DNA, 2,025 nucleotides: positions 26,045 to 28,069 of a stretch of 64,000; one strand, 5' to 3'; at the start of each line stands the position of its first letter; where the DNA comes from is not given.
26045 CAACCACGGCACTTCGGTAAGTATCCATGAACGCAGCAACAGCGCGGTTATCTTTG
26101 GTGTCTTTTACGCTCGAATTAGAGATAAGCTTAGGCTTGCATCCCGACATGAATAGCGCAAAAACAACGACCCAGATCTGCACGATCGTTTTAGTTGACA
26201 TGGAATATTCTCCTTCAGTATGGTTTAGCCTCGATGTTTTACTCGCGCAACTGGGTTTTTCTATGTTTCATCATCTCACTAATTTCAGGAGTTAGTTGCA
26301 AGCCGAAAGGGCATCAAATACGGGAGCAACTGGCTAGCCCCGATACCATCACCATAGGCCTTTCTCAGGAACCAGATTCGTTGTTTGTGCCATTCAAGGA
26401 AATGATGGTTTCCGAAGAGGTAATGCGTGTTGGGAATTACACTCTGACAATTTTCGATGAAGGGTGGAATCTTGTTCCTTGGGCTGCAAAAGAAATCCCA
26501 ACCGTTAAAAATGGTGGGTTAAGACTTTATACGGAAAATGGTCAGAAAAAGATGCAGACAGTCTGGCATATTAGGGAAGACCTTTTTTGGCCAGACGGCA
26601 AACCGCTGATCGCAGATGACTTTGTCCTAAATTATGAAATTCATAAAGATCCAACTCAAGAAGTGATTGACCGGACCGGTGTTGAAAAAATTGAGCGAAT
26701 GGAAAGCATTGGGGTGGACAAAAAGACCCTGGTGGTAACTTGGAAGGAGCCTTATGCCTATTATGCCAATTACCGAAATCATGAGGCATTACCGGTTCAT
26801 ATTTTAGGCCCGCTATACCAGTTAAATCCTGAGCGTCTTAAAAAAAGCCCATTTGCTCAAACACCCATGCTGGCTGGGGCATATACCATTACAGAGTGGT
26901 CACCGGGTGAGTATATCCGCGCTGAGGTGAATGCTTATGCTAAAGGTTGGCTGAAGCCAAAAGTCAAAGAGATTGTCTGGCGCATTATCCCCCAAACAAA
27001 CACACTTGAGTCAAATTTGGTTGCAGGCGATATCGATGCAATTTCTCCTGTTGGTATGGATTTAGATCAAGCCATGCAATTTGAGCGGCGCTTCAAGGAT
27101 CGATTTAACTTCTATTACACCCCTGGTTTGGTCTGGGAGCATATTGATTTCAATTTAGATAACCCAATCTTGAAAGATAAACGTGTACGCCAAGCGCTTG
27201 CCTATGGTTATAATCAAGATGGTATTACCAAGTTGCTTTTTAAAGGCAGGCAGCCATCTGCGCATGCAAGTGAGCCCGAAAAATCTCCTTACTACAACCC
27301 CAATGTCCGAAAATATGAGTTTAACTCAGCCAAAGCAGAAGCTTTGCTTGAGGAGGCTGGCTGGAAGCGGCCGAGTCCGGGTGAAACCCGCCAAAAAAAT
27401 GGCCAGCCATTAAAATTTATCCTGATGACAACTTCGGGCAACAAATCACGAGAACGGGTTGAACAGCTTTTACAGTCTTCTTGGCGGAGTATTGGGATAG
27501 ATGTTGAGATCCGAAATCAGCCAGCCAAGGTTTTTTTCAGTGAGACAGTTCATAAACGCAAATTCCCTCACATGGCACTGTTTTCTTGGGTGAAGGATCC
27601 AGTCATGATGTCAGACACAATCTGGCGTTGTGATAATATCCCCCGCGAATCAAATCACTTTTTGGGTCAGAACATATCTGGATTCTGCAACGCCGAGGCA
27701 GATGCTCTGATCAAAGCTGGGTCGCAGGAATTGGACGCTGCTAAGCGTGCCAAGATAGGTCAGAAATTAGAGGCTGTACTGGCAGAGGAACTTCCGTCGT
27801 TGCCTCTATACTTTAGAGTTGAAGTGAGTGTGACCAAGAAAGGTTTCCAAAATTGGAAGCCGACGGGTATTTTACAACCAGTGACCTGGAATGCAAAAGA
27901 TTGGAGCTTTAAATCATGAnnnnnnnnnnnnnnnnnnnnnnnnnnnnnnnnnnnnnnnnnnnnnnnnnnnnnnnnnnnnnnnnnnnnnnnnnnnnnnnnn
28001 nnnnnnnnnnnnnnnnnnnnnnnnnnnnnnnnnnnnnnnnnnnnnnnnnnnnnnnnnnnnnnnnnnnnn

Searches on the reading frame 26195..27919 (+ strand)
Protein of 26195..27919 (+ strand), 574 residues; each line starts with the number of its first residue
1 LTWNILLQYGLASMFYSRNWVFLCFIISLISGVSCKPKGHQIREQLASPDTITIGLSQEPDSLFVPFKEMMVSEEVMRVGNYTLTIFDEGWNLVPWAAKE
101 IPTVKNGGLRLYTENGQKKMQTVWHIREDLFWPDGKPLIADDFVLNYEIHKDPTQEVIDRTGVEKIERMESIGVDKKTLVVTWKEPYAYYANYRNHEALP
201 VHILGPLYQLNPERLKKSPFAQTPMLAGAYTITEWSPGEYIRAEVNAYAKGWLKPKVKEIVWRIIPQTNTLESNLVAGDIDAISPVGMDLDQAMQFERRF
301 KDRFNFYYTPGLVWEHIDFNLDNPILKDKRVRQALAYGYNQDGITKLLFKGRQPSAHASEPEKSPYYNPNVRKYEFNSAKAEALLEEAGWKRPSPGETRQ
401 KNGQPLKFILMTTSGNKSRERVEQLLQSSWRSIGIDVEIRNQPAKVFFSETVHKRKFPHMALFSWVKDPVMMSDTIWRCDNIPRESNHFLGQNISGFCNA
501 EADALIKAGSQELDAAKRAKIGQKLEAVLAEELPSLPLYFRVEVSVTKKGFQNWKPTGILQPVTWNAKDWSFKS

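Call 62: search_protein_families(library=ncbifam, proteins=[window:26195-27919:+], max_evalue=0.001)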
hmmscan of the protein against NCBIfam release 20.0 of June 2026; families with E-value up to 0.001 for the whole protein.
window:26195-27919:+ (574 aa): 10 families
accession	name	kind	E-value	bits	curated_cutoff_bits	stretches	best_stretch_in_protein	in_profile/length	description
NF045467.1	Opp4A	equivalog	1.1e-35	123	650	1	47-555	32-542/556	oligopeptide ABC transporter substrate-binding protein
TIGR02294.1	nickel_nikA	equivalog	1.7e-31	109.3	393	1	124-445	67-382/501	nickel ABC transporter substrate-binding protein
TIGR04028.1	SBP_KPN_01854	hypoth_equivalog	5.4e-27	94.5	468.5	1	313-554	254-493/509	TIGR04028 family ABC transporter substrate-binding protein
NF045468.1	Opp5A_nikA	equivalog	1.2e-22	80.1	600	1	122-557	73-475/488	nickel ABC transporter substrate-binding protein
NF011689.0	PRK15109.1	equivalog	4.2e-18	65.3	560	1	216-544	204-513/547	ABC transporter substrate-binding protein SapA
NF011942.0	PRK15413.1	equivalog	5.1e-18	65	594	1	124-391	90-344/512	glutathione ABC transporter substrate-binding protein GsiB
NF047575.1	opine_bind_CntA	exception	8.1e-18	64.2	800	1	227-440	193-410/535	staphylopine-dependent metal ABC transporter substrate-binding lipoprotein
NF043070.1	DppA_dipep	equivalog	1.7e-16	59.9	1005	1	252-537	233-502/535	dipeptide ABC transporter periplasmic-binding protein DppA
NF011684.0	PRK15104.1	equivalog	3.5e-16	59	947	1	118-548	92-518/543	oligopeptide ABC transporter substrate-binding protein OppA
NF007287.0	PRK09755.1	equivalog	1.3e-14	53.9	1098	1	121-548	92-510/535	ABC transporter substrate-binding protein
